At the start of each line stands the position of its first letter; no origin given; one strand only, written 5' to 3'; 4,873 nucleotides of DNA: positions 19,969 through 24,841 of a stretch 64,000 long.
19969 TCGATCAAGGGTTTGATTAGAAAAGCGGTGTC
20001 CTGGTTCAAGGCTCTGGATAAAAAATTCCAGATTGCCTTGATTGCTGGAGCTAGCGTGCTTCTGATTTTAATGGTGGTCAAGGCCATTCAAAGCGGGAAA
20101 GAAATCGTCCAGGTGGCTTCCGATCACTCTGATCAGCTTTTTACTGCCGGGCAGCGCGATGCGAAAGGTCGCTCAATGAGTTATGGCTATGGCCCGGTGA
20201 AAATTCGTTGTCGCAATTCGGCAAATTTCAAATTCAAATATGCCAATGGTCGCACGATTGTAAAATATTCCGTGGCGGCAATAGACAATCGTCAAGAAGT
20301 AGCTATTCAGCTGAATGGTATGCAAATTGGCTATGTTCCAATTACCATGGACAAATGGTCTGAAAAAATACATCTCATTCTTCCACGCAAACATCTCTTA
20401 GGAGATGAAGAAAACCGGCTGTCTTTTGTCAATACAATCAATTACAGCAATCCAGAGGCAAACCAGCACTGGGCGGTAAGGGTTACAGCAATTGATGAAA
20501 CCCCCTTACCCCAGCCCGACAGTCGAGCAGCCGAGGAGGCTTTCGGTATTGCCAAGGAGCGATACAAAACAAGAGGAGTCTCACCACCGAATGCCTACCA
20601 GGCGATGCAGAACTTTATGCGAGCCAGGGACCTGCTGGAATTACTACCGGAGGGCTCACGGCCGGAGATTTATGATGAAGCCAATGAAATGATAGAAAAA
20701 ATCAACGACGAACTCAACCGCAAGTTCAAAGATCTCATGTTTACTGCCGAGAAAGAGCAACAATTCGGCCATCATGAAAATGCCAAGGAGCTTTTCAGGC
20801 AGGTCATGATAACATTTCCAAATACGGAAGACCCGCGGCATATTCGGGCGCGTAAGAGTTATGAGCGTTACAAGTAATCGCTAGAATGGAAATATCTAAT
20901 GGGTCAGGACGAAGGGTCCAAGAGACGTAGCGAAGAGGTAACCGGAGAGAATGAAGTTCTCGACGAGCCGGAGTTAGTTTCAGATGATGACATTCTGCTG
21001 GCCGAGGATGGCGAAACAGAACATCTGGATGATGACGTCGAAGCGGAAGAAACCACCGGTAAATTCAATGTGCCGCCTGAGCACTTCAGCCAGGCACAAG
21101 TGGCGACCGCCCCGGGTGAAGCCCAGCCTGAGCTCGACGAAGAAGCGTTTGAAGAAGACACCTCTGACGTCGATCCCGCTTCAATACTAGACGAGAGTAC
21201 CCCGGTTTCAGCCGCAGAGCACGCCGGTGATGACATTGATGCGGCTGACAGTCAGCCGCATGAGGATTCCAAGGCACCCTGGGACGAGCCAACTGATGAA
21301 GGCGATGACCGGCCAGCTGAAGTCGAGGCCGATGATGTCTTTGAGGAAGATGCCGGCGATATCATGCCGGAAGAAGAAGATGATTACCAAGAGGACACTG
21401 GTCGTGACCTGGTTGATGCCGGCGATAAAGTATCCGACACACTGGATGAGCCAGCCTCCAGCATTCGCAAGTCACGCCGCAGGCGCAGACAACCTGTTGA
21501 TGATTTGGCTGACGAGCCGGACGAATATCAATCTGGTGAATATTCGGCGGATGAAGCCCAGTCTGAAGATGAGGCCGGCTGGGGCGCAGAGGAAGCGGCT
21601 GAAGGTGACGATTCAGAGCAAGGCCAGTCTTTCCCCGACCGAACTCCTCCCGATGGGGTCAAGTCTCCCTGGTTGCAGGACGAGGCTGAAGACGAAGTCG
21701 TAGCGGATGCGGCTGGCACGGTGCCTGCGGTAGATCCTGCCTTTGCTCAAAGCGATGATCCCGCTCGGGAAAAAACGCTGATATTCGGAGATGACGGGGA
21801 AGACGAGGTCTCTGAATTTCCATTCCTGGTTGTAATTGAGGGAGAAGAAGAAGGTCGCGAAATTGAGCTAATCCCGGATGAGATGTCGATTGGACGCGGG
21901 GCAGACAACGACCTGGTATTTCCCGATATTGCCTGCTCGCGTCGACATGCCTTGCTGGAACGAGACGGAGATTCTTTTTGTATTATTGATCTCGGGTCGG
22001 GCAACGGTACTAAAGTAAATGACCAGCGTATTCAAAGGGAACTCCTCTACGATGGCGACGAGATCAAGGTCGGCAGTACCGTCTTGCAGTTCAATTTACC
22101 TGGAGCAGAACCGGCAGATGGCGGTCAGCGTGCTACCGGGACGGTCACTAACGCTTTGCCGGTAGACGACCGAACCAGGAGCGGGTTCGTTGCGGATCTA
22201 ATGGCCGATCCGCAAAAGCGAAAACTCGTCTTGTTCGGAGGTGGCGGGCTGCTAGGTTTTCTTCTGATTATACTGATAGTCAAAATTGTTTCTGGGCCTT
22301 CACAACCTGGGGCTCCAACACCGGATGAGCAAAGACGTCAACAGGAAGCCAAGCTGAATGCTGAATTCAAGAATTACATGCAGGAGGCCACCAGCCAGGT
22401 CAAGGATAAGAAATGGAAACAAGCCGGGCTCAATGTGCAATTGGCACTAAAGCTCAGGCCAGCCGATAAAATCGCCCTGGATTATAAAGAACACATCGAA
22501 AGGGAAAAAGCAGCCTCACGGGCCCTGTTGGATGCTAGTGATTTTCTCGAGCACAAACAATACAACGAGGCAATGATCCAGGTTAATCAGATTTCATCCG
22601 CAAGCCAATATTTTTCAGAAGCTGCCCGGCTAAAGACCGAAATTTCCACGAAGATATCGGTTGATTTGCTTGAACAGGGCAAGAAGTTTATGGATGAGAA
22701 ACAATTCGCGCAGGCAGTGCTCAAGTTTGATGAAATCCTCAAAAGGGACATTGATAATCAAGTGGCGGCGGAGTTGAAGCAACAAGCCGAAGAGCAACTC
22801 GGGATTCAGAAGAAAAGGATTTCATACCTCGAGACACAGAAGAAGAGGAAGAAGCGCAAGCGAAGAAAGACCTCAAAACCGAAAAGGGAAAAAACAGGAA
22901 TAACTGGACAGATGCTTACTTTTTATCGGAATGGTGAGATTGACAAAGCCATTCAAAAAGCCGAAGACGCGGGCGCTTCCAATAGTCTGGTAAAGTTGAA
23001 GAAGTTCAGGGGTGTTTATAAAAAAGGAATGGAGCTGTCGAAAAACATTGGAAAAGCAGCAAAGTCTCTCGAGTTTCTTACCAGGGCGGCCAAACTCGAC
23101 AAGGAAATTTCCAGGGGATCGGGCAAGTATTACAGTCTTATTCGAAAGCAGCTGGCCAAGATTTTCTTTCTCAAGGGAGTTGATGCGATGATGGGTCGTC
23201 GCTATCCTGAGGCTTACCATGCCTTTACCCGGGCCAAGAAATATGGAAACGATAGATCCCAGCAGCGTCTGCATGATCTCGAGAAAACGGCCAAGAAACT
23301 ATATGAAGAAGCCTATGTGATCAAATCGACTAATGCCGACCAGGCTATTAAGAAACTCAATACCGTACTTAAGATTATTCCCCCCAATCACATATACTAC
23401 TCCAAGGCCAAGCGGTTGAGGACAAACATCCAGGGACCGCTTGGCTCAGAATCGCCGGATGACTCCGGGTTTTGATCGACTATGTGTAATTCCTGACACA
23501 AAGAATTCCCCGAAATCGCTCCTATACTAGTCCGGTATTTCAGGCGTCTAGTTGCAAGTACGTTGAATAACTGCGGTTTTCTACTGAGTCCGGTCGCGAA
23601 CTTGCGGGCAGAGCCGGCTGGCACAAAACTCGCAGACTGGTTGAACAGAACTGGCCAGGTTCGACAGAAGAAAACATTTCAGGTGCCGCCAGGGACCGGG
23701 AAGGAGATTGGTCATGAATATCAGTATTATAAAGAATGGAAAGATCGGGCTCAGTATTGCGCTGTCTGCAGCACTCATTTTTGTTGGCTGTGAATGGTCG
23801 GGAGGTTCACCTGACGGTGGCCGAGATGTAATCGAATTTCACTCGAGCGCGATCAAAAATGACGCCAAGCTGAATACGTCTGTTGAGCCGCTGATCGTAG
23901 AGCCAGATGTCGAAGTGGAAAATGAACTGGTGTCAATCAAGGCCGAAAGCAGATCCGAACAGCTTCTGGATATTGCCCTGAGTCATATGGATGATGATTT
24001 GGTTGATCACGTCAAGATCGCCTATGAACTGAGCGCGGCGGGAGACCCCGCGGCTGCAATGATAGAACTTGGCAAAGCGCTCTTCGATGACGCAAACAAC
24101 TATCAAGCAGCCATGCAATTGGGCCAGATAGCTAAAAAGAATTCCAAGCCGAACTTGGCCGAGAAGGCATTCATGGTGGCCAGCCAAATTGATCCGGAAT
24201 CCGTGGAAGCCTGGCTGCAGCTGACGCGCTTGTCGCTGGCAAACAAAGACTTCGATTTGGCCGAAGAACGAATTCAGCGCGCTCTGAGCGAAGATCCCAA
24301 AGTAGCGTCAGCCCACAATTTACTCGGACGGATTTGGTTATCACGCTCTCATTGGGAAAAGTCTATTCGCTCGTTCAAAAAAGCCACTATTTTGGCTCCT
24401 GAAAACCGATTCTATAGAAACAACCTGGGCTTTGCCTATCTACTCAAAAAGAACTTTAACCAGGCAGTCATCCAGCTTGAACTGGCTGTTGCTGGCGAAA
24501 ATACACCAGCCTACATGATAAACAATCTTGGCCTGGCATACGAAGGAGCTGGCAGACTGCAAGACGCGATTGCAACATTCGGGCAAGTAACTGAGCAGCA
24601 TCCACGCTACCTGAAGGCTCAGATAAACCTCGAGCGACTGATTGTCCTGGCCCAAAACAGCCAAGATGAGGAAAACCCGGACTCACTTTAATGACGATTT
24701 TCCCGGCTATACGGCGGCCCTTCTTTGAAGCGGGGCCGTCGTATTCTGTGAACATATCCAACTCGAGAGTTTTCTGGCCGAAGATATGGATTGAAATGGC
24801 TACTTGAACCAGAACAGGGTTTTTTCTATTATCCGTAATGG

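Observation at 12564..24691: Non-canonical Tad-like module lacking ATPase, secretin, pilin and peptidase but decorated with PilZ, stand-alone MshEN and FHA-TM proteins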

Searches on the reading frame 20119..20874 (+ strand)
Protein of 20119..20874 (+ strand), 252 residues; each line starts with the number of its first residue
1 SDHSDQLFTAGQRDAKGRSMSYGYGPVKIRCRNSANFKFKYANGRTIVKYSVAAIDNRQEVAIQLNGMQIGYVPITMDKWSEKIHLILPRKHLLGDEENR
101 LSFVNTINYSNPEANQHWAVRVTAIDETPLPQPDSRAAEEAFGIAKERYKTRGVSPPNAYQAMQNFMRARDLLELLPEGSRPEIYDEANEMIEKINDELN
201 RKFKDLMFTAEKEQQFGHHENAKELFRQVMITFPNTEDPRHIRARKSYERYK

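Call 68: predict_structure(alignment_id=A3)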
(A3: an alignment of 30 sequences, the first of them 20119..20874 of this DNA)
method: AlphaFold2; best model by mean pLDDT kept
length: 252 residues; sequences in the alignment: 30
mean_pLDDT: 95.1   pTM: 0.79
mean pLDDT of the five models: 95.1, 94.5, 94.3, 94.0, 94.0
residues with pLDDT >= 90: 233; 70-90: 18; 50-70: 1; < 50: 0
segments of 3 or more residues with pLDDT < 50: none
pLDDT, mean of each block of 10 residues (from residue 1): 94 93 96 97 93 96 98 95 94 92 97 95 95 96 98 95 98 92 96 97 97 95 97 94 95 75
secondary structure, 60 per line:
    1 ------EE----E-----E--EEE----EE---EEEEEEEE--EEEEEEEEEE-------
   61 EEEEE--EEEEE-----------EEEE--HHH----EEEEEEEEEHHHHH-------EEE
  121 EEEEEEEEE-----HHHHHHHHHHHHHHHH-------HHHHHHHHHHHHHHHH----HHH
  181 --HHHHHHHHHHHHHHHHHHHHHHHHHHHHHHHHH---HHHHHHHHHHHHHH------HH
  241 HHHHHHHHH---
elements in order: E22-24 E34-41 E44-53 E61-65 E68-72 E84-87 E97-105 H106-110 E118-129 H135-150 H158-173 H183-215 H219-232 H239-249

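Call 70: fold_search(model_id=the predicted structure, library=pdb)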
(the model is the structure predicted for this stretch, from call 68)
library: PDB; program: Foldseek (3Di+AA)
matches with E <= 10: 1035; with E <= 0.001: 18
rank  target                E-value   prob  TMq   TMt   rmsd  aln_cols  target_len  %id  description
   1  8a1a_A                9.2e-06  1.00  0.25  0.08  13.2       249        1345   12  Structure of a leucinostatin derivative determined by host lattice display : L1F11V1 construct (released 2022-12-07)
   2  8a19_A                2.4e-05  1.00  0.26  0.07  12.0       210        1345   14  Structure of a leucinostatin derivative determined by host lattice display : L1E4V1 construct (released 2022-12-07)
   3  6qfk_A                3.1e-05  1.00  0.24  0.07  13.4       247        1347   13  EngBF DARPin Fusion 4b G10 (released 2019-11-06)
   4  6qfo                  7.2e-05  1.00  0.25  0.07  12.2       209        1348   13  EngBF DARPin Fusion 9b 3G124 (released 2019-11-06)
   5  6sh9_B                1.0e-04  0.98  0.24  0.07  12.0       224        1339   15  EngBF DARPin Fusion 4b D12 (released 2019-11-06)
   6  8ffv_D                1.2e-04  0.98  0.21  0.14  15.7       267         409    9  Cryo-EM structure of the GR-Hsp90-FKBP52 complex (released 2023-11-01)
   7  2w3j                  2.9e-04  1.00  0.28  0.46   7.7       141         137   18  Structure of a family 35 carbohydrate binding module from an environmental isolate (released 2009-01-20)
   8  6qep                  3.3e-04  0.99  0.27  0.08  12.2       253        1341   13  EngBF DARPin Fusion 4b H14 (released 2019-11-06)
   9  7zub_C                3.9e-04  0.85  0.19  0.17  15.4       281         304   11  Cryo-EM structure of the indirubin-bound Hsp90-XAP2-AHR complex (released 2022-11-23)
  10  9fmt_B                4.1e-04  1.00  0.29  0.12  14.1       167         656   10  Cryo-EM structure of the BcsB hexameric crown from the E. coli cellulose secretion macrocomplex (released 2024-10-16)
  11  4qaw_H                4.1e-04  1.00  0.25  0.14   6.9       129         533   18  Structure of modular Xyn30D from Paenibacillus barcinonensis (released 2014-10-08)
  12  1kt1                  4.1e-04  0.69  0.16  0.12  16.4       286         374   12  Structure of the Large FKBP-like Protein, FKBP51, Involved in Steroid Receptor Complexes (released 2003-02-04)
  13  9fmt_A                6.3e-04  1.00  0.30  0.13  13.9       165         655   12  Cryo-EM structure of the BcsB hexameric crown from the E. coli cellulose secretion macrocomplex (released 2024-10-16)
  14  4dzg                  7.1e-04  0.98  0.22  0.38   8.6       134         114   13  Crystal structure of Aeromonas hydrophila PliG, a periplasmic lysozyme inhibitor of g-type lysozyme (released 2012-06-13)
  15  6yg8_E                7.6e-04  1.00  0.29  0.14  15.1       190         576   11  Cryo-EM structure of a BcsB pentamer in the context of an assembled Bcs macrocomplex (released 2021-02-24)
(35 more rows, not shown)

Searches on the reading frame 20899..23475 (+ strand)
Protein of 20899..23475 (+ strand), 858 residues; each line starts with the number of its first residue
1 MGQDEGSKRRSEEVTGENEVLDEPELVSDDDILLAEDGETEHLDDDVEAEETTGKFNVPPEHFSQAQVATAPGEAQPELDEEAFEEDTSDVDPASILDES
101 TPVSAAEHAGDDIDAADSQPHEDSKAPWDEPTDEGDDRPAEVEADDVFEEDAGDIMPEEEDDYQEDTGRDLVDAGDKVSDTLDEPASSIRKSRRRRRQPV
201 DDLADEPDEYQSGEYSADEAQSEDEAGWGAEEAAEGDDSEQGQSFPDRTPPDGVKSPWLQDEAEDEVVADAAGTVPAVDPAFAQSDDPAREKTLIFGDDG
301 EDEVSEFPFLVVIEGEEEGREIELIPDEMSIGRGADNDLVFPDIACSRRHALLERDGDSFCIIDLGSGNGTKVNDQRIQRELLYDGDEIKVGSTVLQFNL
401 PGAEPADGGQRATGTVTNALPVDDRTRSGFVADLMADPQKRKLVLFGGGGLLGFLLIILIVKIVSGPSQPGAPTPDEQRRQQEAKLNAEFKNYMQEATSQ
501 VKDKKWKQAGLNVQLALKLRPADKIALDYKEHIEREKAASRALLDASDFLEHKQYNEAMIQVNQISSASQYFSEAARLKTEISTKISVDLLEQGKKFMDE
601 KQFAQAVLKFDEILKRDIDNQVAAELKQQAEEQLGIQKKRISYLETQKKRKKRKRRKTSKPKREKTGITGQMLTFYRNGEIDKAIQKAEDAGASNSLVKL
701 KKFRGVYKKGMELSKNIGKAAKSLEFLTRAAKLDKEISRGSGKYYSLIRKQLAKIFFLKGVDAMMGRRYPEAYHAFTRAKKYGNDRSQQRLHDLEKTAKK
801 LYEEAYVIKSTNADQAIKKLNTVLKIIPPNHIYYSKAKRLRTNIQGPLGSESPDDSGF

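Call 4: search_protein_families(library=pfam, proteins=[window:20899-23475:+], max_evalue=0.01)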
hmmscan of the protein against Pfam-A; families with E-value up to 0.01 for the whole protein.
window:20899-23475:+ (858 aa): 2 families
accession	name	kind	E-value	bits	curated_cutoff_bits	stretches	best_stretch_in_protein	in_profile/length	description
PF00498.31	FHA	-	3.1e-20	72.8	20.7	1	330-392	2-67/67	FHA domain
PF16697.10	Yop-YscD_cpl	-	4e-18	65.9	33.2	1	312-399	2-91/94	Inner membrane component of T3SS, cytoplasmic domain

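Call 45: search_protein_families(library=ncbifam, proteins=[window:20899-23475:+], max_evalue=0.001)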
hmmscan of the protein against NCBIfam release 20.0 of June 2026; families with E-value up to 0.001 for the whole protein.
window:20899-23475:+ (858 aa): 4 families
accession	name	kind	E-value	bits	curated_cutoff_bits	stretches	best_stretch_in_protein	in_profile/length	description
NF049868.1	FhaB_Rv0019c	equivalog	2.3e-19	70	125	1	306-397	65-157/158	FHA domain-containing protein FhaB/FipA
NF041660.2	oxygluDhInhib_OdhI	equivalog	3.4e-16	59.3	200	1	305-396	34-125/130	oxoglutarate dehydrogenase inhibitor Odhl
NF033760.1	gliding_GltG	equivalog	3.1e-12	45.9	650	1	328-413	25-111/650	adventurous gliding motility protein GltG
NF052573.1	HisKinEspAMyxo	equivalog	1.4e-09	36.5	1400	1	319-399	38-120/755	serine histidine kinase EspA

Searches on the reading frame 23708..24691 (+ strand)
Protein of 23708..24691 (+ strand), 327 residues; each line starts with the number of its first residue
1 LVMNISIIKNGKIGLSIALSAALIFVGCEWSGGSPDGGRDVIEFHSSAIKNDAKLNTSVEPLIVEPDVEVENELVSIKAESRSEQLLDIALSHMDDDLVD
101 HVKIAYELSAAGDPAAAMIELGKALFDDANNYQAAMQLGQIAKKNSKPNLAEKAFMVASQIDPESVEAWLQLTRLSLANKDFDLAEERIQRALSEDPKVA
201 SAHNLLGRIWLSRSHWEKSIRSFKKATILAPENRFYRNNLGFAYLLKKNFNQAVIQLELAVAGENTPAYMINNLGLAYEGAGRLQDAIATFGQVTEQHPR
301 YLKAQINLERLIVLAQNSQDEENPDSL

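Call 5: search_protein_families(library=pfam, proteins=[window:23708-24691:+], max_evalue=0.01)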
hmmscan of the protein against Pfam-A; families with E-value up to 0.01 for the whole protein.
window:23708-24691:+ (327 aa): 18 families
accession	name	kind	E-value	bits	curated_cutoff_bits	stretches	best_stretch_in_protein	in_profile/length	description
PF07719.23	TPR_2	-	1.3e-16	59.7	27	1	200-233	1-34/34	Tetratricopeptide repeat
PF13432.12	TPR_16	-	5.9e-14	52.6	32.7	1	177-232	8-63/65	Tetratricopeptide repeat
PF00515.34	TPR_1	-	1.2e-13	50.7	27.8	0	272-300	5-33/34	Tetratricopeptide repeat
PF14559.12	TPR_19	-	2e-13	50.9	25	1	148-209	7-68/68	Tetratricopeptide repeat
PF13428.12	TPR_14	-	4.3e-12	45.9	23.5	1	166-209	1-44/44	Tetratricopeptide repeat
PF23914.1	TPR_CcmH_CycH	-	7.6e-12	45.8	42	1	192-298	42-151/158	Cytochrome c-type biogenesis protein H TPR domain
PF13431.12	TPR_17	-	2.8e-10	40.1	24.4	0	155-186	2-33/34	Tetratricopeptide repeat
PF13181.12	TPR_8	-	4.3e-10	39.4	25.7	0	270-296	3-29/34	Tetratricopeptide repeat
PF13414.12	TPR_11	-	3.4e-07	30.3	26.8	0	210-245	4-39/42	TPR repeat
PF13176.12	TPR_7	-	5.4e-07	29.6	27.9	0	272-294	3-27/36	Tetratricopeptide repeat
PF13424.12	TPR_12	-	1.7e-06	28.6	30.1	0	239-296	8-73/77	Tetratricopeptide repeat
PF25063.1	ARM_TT21_C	-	6e-06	26.7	35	1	115-254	55-184/209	Tetratricopeptide repeat protein 21 C-terminal ARM domain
PF13174.12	TPR_6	-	2.5e-05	25.1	26.3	0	274-299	6-31/33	Tetratricopeptide repeat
PF13371.12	TPR_9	-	2.9e-05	24.4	35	0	175-233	4-62/73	Tetratricopeptide repeat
PF24575.1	TPR_Slam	-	0.00073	20.4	35.2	0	279-323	58-100/104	Surface lipoprotein assembly modifier, N-terminal TPR repeats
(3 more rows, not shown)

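Call 45: search_protein_families(library=ncbifam, proteins=[window:23708-24691:+], max_evalue=0.001)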
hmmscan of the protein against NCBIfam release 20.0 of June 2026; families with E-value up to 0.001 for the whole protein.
window:23708-24691:+ (327 aa): 19 families
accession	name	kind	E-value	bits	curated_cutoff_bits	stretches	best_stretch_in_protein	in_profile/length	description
TIGR02917.1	PEP_TPR_lipo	equivalog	4.9e-21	74.3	312.2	1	138-317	471-650/899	XrtA/PEP-CTERM system TPR-repeat protein PrsT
TIGR02521.1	type_IV_pilW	equivalog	1.4e-19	70.6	154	2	170-318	35-185/234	type IV pilus biogenesis/stability protein PilW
NF040959.1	MamA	equivalog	1.1e-18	67.4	200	2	104-244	43-183/204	magnetosome protein MamA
NF033758.1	gliding_GltE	equivalog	1.4e-13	50.6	225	1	125-233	215-323/411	adventurous gliding motility TPR repeat lipoprotein GltE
NF033762.1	social_mot_Tgl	equivalog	7.3e-13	48.4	225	1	137-304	36-206/252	social motility TPR repeat lipoprotein Tgl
NF008520.0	PRK11447.1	equivalog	1.1e-08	33.4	858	1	112-214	332-433/1157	cellulose synthase complex outer membrane protein BcsC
NF008757.0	PRK11788.1-5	equivalog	2.4e-08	33.5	363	1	172-227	186-241/388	lipopolysaccharide assembly protein LapB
NF033920.0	C39_PA2778_fam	equivalog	5.4e-08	32.5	150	1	100-194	158-252/255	PA2778 family cysteine peptidase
TIGR02795.1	tol_pal_ybgF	equivalog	1.2e-06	29.1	90.1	0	240-307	45-115/119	tol-pal system protein YbgF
TIGR00990.1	3a0801s09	subfamily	1.5e-06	27.2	757.25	1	101-229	368-496/615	mitochondrial import receptor subunit TOM70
NF008755.0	PRK11788.1-3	equivalog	2e-06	27.4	430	0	183-304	125-250/388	lipopolysaccharide assembly protein LapB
NF008391.2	PRK11189.1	equivalog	8.3e-06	25.5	250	1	184-257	83-156/297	lipoprotein NlpI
TIGR04510.1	mod_pep_cyc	subfamily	1.2e-05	24.1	400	1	136-300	402-568/814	putative peptide modification system cyclase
TIGR02552.1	LcrH_SycD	equivalog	3.9e-05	23.4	104.8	0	96-197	16-117/136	SycD/LcrH family type III secretion system chaperone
TIGR03939.1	PGA_TPR_OMP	equivalog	4.6e-05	21.8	366.65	0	108-205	405-502/800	poly-beta-1,6 N-acetyl-D-glucosamine export porin PgaA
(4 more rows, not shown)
